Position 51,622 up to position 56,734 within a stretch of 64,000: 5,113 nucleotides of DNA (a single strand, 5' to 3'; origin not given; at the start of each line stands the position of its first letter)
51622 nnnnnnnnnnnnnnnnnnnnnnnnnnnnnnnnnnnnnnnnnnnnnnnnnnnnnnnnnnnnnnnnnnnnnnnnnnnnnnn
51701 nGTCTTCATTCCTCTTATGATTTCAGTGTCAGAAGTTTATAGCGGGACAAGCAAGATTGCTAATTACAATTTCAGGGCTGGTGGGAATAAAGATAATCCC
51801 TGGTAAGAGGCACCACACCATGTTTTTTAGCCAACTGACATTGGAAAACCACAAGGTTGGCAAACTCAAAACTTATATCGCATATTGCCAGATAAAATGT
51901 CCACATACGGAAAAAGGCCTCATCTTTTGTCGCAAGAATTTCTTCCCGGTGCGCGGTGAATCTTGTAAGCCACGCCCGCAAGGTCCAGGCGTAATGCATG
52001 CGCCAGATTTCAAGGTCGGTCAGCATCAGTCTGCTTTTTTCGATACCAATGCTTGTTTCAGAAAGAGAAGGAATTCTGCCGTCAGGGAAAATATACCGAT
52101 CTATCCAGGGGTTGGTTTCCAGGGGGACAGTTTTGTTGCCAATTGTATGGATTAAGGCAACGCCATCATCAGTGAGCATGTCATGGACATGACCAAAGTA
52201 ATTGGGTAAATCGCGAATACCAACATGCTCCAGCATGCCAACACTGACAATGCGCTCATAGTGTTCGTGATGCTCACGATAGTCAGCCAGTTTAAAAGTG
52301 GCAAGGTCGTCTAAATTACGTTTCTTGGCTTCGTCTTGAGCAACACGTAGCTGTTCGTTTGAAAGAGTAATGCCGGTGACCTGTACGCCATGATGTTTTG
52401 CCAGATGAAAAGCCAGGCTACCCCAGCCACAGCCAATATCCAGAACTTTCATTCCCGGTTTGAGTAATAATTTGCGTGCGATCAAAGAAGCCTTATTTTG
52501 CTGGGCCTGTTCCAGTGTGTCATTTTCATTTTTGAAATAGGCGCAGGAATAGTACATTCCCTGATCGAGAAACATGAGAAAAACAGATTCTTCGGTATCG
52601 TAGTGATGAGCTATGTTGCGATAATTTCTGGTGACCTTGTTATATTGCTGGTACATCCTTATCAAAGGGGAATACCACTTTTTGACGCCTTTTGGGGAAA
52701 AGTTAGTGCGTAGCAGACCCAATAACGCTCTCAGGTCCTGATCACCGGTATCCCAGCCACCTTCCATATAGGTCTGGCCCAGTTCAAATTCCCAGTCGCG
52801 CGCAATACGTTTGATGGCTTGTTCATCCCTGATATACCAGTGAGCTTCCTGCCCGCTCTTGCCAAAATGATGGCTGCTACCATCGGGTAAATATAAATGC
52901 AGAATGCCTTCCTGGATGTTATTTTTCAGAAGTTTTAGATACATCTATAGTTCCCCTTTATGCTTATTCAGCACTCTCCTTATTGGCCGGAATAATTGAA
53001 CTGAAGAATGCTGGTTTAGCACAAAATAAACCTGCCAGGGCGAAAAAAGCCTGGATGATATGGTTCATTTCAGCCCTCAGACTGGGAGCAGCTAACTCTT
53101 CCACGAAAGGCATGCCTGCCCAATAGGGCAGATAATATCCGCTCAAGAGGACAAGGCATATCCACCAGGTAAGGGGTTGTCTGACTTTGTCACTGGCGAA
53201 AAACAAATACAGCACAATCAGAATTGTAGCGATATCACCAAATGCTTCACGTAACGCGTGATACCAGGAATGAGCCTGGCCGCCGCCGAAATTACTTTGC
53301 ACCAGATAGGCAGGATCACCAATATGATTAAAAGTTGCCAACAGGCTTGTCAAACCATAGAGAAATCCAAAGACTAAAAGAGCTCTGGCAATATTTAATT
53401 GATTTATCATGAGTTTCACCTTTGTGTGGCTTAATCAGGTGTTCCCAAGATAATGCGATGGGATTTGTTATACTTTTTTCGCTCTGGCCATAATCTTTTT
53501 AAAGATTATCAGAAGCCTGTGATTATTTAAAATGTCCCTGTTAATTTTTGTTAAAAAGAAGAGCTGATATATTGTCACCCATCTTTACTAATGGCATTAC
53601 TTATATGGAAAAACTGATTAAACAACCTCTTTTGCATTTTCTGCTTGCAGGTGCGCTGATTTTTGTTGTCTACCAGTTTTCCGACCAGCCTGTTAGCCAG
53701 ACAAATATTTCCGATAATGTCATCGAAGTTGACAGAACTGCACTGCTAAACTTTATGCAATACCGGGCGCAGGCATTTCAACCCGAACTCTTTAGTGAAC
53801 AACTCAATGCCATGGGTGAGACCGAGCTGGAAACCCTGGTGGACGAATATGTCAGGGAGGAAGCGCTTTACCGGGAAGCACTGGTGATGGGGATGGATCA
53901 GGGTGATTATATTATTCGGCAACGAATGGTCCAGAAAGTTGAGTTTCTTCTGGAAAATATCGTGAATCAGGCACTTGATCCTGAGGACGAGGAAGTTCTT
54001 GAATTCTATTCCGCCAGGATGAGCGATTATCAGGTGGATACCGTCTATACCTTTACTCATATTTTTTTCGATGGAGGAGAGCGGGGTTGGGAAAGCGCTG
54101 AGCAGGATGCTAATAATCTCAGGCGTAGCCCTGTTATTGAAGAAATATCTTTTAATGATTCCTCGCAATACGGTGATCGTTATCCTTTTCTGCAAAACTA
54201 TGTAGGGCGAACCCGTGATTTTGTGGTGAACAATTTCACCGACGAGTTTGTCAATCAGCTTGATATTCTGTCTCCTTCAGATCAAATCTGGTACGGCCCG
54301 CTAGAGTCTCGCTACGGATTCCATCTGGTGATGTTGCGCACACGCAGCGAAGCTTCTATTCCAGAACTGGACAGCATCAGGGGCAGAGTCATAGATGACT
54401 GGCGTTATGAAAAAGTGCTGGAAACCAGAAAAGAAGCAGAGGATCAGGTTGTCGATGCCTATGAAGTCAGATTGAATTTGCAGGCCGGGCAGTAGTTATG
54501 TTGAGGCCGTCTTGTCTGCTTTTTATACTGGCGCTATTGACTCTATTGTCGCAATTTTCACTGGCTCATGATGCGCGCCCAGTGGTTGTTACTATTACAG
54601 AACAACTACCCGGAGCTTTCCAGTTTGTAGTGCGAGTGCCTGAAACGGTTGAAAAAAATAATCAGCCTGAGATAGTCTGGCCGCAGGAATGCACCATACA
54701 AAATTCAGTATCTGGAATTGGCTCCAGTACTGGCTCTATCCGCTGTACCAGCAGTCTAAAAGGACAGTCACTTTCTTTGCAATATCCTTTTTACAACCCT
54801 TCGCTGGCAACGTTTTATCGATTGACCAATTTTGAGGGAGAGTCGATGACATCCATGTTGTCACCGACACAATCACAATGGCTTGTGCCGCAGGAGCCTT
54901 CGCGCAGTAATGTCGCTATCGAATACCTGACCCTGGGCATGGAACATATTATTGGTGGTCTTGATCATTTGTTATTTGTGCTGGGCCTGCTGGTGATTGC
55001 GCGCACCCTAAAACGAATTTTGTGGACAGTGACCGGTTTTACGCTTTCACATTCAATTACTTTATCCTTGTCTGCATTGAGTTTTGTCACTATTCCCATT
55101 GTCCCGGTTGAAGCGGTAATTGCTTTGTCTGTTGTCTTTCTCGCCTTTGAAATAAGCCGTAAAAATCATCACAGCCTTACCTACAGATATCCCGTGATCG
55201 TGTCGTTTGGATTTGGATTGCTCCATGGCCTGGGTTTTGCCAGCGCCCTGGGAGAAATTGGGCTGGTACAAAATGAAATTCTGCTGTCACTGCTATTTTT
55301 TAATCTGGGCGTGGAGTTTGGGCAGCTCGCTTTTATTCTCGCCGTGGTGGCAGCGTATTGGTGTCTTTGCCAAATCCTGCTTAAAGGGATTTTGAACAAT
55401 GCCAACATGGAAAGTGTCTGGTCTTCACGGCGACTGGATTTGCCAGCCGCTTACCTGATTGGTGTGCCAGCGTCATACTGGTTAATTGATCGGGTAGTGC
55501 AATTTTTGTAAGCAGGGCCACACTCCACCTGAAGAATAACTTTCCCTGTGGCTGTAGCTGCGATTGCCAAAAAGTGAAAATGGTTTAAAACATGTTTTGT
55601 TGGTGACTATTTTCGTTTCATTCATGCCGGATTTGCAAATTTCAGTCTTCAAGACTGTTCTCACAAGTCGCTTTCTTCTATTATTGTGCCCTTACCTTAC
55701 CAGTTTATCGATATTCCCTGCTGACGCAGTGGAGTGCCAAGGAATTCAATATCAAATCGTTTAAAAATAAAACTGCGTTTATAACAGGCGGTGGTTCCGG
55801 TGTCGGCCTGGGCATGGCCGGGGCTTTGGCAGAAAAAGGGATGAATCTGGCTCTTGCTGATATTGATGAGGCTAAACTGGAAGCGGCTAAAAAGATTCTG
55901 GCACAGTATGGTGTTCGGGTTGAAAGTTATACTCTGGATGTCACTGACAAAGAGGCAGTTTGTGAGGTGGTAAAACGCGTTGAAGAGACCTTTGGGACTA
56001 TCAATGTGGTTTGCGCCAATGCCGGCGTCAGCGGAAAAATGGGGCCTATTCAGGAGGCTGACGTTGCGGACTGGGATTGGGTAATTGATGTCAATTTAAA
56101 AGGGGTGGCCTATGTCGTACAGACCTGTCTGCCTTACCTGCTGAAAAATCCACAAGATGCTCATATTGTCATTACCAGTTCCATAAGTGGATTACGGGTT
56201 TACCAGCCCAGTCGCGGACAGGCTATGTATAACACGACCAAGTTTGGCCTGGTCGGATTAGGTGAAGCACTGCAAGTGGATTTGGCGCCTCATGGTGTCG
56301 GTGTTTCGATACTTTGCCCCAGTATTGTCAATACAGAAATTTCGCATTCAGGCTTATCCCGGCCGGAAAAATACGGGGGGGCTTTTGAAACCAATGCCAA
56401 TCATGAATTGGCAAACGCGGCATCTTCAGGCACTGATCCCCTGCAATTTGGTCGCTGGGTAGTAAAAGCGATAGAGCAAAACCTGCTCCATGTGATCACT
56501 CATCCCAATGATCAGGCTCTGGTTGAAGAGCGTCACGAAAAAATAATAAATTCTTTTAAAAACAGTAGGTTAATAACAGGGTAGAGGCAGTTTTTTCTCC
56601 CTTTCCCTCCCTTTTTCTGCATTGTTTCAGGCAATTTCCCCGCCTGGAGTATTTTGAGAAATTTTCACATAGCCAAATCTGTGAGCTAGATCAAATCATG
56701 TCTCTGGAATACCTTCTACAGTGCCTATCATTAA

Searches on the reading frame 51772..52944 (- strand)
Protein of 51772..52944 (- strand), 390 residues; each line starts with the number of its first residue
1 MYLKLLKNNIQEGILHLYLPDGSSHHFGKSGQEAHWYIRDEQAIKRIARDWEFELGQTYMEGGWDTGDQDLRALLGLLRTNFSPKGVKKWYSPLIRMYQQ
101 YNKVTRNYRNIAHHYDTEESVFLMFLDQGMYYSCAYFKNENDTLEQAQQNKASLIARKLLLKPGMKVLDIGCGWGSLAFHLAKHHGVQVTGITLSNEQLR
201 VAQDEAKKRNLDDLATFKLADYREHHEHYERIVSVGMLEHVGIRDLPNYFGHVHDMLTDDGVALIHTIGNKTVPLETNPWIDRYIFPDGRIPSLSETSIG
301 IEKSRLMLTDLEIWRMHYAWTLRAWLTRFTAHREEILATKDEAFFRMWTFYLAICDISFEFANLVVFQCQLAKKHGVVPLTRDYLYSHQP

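Call 5: search_protein_families(library=pfam, proteins=[window:51772-52944:-], max_evalue=0.001)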
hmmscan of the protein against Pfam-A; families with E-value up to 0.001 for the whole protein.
window:51772-52944:- (390 aa): 11 families
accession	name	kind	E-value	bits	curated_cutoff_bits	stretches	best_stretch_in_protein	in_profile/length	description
PF02353.26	CMAS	-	2e-87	293.4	27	1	104-368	3-272/273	Mycolic acid cyclopropane synthetase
PF13489.12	Methyltransf_23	-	1.3e-15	58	27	1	145-299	3-150/164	Methyltransferase domain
PF13649.12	Methyltransf_25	-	4.7e-15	56.5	27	1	167-261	1-97/97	Methyltransferase domain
PF08242.18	Methyltransf_12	-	9.2e-14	52.4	30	1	168-262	1-97/98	Methyltransferase domain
PF13847.12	Methyltransf_31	-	7.6e-12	45.6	27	1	162-269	2-113/145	Methyltransferase domain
PF08241.18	Methyltransf_11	-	7.5e-11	43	21.2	1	168-265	1-95/95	Methyltransferase domain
PF05175.20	MTS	-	5.4e-07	29.9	23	1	154-234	22-104/170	Methyltransferase small domain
PF07021.18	MetW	-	1.4e-05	25.3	21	1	160-199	10-49/193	Methionine biosynthesis protein MetW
PF03848.20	TehB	-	2.3e-05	24.4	20.4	1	159-263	27-130/193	Tellurite resistance protein TehB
PF13679.12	Methyltransf_32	-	9.7e-05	22.8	27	1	162-227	24-94/143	Methyltransferase domain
PF01135.25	PCMT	-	0.00058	20.1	20.3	1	156-215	66-127/210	Protein-L-isoaspartate(D-aspartate) O-methyltransferase (PCMT)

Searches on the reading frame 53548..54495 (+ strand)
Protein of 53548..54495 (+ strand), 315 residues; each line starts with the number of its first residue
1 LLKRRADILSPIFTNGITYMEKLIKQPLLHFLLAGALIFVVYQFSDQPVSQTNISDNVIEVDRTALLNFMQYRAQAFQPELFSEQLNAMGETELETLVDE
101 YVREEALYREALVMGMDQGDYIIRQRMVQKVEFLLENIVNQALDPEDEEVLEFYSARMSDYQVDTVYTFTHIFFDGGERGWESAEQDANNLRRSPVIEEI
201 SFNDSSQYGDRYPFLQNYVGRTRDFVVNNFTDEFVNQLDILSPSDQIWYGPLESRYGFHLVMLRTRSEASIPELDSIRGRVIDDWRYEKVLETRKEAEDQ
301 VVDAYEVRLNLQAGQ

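Call 6: search_protein_families(library=pfam, proteins=[window:53548-54495:+], max_evalue=0.001)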
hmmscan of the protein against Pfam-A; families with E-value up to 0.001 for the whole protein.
window:53548-54495:+ (315 aa): 1 family
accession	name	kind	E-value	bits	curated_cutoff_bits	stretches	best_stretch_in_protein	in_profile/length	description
PF13145.12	Rotamase_2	-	1.8e-06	29.2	27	1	145-278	1-120/121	PPIC-type PPIASE domain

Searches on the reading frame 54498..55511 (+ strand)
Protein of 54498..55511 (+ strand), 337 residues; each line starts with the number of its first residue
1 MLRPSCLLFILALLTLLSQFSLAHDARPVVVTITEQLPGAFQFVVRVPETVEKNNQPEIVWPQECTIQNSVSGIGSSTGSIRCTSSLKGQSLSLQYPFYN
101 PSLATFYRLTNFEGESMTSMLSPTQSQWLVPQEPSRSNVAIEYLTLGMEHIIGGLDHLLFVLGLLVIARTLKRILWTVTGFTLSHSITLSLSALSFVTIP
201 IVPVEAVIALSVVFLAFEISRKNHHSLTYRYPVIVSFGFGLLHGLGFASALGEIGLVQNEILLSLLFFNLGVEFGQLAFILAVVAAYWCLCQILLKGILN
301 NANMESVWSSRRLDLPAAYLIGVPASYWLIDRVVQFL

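Call 6: search_protein_families(library=pfam, proteins=[window:54498-55511:+], max_evalue=0.001)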
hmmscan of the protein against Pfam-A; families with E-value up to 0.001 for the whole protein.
window:54498-55511:+ (337 aa): 2 families
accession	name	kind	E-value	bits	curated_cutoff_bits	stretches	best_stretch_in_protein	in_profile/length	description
PF13795.12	HupE_UreJ_2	-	6.7e-44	149.7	24.5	1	143-290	1-152/156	HupE / UreJ protein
PF04955.18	HupE_UreJ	-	3.6e-07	30.3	23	1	144-252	22-127/179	HupE / UreJ protein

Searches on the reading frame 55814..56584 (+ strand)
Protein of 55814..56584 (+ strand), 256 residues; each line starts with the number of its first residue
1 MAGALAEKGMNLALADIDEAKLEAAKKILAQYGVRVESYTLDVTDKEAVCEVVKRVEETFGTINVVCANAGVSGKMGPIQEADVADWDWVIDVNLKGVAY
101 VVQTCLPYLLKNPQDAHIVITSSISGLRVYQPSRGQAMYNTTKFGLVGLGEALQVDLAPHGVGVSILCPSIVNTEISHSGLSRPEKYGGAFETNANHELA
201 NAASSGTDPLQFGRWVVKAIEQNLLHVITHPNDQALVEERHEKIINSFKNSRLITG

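Call 6: search_protein_families(library=pfam, proteins=[window:55814-56584:+], max_evalue=0.001)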
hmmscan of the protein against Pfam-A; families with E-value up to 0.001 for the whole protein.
window:55814-56584:+ (256 aa): 4 families
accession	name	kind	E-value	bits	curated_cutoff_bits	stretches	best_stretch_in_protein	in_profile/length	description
PF00106.31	adh_short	-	7.3e-39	133.7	26.6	1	1-178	16-188/195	short chain dehydrogenase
PF13561.12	adh_short_C2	-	5.5e-35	121.5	27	1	1-188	12-191/236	Enoyl-(Acyl carrier protein) reductase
PF08659.16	KR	-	2.6e-10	40.9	22.6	1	23-141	42-151/180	KR domain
PF23441.1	SDR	-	0.00021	21.2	27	1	63-197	91-219/258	SDR-like rossmann domain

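Call 28: search_protein_families(library=ncbifam, proteins=[window:55814-56584:+], max_evalue=0.00001)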
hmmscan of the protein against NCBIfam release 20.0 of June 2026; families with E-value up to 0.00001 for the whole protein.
window:55814-56584:+ (256 aa): 192 families (the best 25 are shown)
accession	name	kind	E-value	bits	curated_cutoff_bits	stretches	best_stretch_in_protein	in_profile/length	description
NF004843.0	PRK06194.1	equivalog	8.8e-52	176.3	308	1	2-248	23-273/295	hypothetical protein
NF004203.0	PRK05653.2-4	subfamily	1.8e-37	129.1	313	1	3-184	24-202/260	3-oxoacyl-ACP reductase FabG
NF004529.0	PRK05876.1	equivalog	6.3e-37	127.6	338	1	4-249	25-266/275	short chain dehydrogenase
NF004196.0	PRK05650.1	equivalog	7.1e-36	123.7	297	1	4-180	21-192/272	SDR family oxidoreductase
NF004514.1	PRK05855.1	equivalog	1.4e-35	122.9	455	1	2-182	330-506/578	SDR family oxidoreductase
NF004526.0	PRK05872.1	subfamily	3.7e-35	121.5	276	1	2-180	27-198/297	short-chain dehydrogenase/reductase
NF005881.0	PRK07832.1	equivalog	1.5e-34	119.6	296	1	2-178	26-199/287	SDR family oxidoreductase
NF004825.0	PRK06181.1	equivalog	4e-34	118.1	215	1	1-183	22-199/268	SDR family oxidoreductase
NF005806.0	PRK07666.1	equivalog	4.2e-34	117.9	286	1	2-178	24-195/239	3-ketoacyl-ACP reductase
NF009466.0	PRK12826.1-2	subfamily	6.3e-34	117.5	222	1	2-181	20-196/248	3-oxoacyl-ACP reductase FabG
TIGR03971.1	SDR_subfam_1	subfamily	1.2e-33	116.6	300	1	19-179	49-205/271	mycofactocin-coupled SDR family oxidoreductase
NF005594.0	PRK07326.1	equivalog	6.3e-33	114.3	271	1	2-178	23-192/237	SDR family oxidoreductase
NF052558.1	MBtsdlDhBudC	equivalog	1.8e-32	112.9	270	1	3-182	21-192/250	meso-2,3-butanediol dehydrogenase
NF005878.0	PRK07825.1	subfamily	4.5e-32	111.5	287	1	2-202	26-212/278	short chain dehydrogenase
NF006123.0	PRK08267.1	equivalog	1.2e-31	109.9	261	1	2-180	19-191/261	SDR family oxidoreductase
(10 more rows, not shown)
